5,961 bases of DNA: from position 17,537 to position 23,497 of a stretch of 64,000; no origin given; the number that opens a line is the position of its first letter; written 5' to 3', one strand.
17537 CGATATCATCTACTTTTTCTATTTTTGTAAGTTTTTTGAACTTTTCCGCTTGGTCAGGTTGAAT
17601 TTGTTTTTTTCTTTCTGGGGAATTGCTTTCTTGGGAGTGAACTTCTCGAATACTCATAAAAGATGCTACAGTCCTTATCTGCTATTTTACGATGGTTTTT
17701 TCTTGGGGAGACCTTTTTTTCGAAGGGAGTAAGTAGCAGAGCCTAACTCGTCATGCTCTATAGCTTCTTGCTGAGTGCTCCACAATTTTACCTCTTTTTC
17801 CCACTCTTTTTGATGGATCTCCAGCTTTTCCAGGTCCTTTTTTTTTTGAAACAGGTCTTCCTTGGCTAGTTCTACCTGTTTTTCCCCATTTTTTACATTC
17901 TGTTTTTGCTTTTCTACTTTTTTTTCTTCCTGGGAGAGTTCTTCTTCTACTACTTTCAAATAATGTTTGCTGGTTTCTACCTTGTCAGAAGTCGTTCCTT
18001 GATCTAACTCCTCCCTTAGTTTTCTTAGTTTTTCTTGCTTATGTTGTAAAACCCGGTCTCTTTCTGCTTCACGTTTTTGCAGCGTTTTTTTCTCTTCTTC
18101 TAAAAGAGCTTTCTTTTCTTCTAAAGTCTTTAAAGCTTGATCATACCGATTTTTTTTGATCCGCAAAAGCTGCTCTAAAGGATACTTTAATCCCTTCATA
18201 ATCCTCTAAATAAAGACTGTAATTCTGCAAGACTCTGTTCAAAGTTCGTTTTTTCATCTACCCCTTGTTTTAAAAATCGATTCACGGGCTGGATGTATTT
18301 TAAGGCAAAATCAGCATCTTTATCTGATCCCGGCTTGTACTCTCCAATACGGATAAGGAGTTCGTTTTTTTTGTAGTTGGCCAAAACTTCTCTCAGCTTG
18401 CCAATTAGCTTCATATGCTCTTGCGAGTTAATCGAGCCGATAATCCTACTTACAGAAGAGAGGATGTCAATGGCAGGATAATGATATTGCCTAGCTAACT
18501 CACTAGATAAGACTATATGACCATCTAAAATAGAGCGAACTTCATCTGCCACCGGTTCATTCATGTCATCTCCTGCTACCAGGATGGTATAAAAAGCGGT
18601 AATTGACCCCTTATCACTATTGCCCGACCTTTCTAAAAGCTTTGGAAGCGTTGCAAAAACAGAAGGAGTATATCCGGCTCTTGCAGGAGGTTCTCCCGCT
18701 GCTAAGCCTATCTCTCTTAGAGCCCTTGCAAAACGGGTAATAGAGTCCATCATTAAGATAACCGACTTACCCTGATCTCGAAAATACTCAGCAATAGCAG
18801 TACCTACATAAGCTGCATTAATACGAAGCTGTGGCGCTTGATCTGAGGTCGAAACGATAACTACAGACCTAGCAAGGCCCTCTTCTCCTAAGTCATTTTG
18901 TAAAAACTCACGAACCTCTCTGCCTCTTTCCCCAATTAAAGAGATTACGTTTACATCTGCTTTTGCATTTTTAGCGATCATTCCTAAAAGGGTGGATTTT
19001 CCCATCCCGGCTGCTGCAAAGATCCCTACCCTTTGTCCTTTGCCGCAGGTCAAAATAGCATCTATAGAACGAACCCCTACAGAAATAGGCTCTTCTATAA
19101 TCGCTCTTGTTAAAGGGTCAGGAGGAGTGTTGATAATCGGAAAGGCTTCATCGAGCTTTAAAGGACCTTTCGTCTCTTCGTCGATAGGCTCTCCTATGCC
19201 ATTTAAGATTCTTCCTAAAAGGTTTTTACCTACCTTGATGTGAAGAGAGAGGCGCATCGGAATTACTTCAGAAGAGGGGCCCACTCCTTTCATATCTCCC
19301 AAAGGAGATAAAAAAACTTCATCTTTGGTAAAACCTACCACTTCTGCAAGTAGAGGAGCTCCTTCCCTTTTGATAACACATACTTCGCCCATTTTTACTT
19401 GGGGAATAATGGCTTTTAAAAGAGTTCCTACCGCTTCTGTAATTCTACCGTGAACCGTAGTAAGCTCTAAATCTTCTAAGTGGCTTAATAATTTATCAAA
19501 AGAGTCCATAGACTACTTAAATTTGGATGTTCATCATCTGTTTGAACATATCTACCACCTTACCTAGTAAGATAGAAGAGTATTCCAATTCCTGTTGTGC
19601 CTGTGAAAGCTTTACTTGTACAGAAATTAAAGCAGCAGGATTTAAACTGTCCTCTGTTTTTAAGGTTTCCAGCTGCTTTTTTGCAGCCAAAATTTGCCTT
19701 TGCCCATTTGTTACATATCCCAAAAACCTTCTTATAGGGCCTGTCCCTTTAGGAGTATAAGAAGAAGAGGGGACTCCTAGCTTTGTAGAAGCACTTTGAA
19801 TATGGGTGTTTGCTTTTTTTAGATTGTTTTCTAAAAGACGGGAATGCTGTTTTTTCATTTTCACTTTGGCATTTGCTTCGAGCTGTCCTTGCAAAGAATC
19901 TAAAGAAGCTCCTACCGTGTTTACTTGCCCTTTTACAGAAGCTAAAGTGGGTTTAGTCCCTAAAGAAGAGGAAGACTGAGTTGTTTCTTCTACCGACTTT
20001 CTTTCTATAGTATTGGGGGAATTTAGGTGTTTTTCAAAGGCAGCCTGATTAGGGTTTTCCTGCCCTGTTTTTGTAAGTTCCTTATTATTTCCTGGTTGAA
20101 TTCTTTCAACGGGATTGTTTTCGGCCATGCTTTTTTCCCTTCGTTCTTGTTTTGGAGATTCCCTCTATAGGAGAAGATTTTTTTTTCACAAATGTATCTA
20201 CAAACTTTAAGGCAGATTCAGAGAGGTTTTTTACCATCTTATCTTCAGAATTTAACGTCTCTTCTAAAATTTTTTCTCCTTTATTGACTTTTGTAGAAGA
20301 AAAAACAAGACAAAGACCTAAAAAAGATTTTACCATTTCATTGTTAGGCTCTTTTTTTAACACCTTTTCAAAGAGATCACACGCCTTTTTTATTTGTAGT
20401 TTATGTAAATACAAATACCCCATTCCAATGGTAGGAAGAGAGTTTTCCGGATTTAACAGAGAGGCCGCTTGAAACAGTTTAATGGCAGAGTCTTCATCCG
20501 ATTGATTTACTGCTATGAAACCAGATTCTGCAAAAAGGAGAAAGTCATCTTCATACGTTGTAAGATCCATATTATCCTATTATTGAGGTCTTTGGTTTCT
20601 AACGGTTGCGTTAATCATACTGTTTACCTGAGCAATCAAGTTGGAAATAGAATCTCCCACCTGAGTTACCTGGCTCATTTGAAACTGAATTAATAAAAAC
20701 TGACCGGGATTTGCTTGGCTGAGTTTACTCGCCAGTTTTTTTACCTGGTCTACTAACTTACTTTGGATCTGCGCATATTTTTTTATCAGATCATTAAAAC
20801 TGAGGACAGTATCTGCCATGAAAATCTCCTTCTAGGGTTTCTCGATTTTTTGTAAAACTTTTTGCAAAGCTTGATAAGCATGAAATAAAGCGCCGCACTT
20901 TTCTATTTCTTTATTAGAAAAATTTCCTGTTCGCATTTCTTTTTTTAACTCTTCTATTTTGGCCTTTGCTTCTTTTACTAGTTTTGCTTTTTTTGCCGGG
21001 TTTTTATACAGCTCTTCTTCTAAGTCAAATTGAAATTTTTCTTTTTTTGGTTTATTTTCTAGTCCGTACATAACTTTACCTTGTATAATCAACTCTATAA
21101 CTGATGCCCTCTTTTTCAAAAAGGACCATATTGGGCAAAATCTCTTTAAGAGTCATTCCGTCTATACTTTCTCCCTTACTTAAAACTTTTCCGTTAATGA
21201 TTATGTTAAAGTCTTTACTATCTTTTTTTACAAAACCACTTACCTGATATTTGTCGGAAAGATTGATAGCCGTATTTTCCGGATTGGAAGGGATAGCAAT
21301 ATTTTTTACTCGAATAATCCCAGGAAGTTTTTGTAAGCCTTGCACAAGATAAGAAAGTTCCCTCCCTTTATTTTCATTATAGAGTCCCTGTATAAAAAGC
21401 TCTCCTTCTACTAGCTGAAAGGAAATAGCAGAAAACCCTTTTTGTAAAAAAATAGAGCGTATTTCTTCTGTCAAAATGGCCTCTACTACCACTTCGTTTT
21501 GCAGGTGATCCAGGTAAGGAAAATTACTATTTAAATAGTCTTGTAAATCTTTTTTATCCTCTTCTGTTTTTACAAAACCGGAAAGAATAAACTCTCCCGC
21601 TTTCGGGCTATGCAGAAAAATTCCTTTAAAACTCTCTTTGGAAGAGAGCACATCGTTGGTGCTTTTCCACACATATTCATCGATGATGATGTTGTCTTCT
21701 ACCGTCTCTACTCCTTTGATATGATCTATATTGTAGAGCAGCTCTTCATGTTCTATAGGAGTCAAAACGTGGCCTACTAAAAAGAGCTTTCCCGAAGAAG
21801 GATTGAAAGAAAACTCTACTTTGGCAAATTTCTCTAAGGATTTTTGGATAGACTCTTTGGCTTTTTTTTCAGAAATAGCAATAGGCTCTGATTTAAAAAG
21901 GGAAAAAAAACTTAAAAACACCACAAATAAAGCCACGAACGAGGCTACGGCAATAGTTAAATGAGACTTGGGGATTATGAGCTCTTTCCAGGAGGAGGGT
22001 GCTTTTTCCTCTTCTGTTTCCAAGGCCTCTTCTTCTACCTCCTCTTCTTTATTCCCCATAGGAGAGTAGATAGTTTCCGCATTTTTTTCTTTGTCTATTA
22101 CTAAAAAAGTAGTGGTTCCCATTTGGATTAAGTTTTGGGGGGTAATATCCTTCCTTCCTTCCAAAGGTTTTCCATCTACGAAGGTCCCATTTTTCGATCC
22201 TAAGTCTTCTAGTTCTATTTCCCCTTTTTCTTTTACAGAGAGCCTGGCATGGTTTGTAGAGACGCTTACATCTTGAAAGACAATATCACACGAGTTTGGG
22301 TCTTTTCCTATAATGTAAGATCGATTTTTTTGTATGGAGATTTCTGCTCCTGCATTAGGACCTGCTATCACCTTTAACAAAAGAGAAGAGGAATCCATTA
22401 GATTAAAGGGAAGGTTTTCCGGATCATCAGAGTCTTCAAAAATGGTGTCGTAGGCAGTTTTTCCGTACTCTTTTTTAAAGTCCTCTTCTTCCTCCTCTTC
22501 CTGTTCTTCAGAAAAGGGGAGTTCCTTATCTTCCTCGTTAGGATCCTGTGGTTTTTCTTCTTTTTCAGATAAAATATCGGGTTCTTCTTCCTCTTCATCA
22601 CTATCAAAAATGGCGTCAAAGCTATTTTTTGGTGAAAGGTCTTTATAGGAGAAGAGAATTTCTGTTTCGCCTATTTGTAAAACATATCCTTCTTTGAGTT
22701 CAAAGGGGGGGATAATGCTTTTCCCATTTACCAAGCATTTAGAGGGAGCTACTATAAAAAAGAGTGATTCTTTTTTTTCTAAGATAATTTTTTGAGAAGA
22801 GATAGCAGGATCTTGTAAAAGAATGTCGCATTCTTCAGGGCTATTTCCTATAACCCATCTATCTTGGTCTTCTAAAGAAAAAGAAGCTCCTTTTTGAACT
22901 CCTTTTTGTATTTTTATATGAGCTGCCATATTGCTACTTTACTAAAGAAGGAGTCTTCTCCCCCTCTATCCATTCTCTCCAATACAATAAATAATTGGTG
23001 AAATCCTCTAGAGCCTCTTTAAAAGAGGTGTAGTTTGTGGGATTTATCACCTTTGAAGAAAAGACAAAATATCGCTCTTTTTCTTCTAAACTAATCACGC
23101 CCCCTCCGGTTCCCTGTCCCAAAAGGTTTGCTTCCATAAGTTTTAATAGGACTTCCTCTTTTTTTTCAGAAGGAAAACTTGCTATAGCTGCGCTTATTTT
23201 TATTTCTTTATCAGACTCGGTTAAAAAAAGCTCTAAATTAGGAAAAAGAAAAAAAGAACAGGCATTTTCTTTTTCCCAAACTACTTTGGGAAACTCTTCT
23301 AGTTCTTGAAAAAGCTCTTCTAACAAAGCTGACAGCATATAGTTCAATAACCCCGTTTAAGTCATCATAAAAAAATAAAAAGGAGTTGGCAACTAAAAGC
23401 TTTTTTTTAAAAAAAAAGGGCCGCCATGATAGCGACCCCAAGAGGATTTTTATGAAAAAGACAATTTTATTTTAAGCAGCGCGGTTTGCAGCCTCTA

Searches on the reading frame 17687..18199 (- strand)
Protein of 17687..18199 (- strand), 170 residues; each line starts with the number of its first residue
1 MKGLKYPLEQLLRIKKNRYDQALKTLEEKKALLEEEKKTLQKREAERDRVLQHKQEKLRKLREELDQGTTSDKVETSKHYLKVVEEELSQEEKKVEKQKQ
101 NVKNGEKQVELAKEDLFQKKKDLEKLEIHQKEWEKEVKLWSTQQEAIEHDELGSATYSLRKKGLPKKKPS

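Call 9: search_protein_families(library=pfam, proteins=[window:17687-18199:-], max_evalue=0.001)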
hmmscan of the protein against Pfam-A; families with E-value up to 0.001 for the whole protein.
window:17687-18199:- (170 aa): 1 family
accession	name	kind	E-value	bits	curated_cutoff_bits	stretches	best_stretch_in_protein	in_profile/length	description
PF16789.10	YscO-like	-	1.9e-48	165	27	1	5-162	3-160/161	YscO-like protein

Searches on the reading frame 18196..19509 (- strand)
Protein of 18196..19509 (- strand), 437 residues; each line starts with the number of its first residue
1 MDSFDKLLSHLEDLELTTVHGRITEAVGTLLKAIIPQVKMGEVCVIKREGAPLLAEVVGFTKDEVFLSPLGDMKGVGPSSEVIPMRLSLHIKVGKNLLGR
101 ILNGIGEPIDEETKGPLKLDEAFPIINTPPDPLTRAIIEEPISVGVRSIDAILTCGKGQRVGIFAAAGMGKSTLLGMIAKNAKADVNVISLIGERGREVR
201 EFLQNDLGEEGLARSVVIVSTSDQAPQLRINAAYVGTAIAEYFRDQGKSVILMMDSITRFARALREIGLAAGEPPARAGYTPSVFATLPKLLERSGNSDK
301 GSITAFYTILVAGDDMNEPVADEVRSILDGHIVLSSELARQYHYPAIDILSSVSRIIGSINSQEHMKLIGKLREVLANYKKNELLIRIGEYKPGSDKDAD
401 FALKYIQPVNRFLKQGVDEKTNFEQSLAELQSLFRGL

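Call 9: search_protein_families(library=pfam, proteins=[window:18196-19509:-], max_evalue=0.001)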
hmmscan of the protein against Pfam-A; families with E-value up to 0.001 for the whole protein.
window:18196-19509:- (437 aa): 4 families
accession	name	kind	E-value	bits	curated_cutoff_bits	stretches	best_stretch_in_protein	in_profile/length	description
PF00006.31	ATP-synt_ab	-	7.4e-90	300.7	29.5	1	145-354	1-213/213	ATP synthase alpha/beta family, nucleotide-binding domain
PF18269.6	T3SS_ATPase_C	-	9.1e-25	86.8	22.7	1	362-431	2-71/72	T3SS EscN ATPase C-terminal domain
PF02874.29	ATP-synt_ab_N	-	3e-05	24.9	20.9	1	23-84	1-67/69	ATP synthase alpha/beta family, beta-barrel domain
PF00005.33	ABC_tran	-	0.00042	21.4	25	0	153-195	6-48/137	ABC transporter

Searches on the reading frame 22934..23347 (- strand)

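Call 9: search_protein_families(library=pfam, proteins=[window:22934-23347:-], max_evalue=0.001)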
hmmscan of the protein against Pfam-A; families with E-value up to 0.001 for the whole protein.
window:22934-23347:- (137 aa): 1 family
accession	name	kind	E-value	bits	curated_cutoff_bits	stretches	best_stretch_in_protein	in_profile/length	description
PF05932.18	CesT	-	5.6e-12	46.3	22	1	8-124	2-119/119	Tir chaperone protein (CesT) family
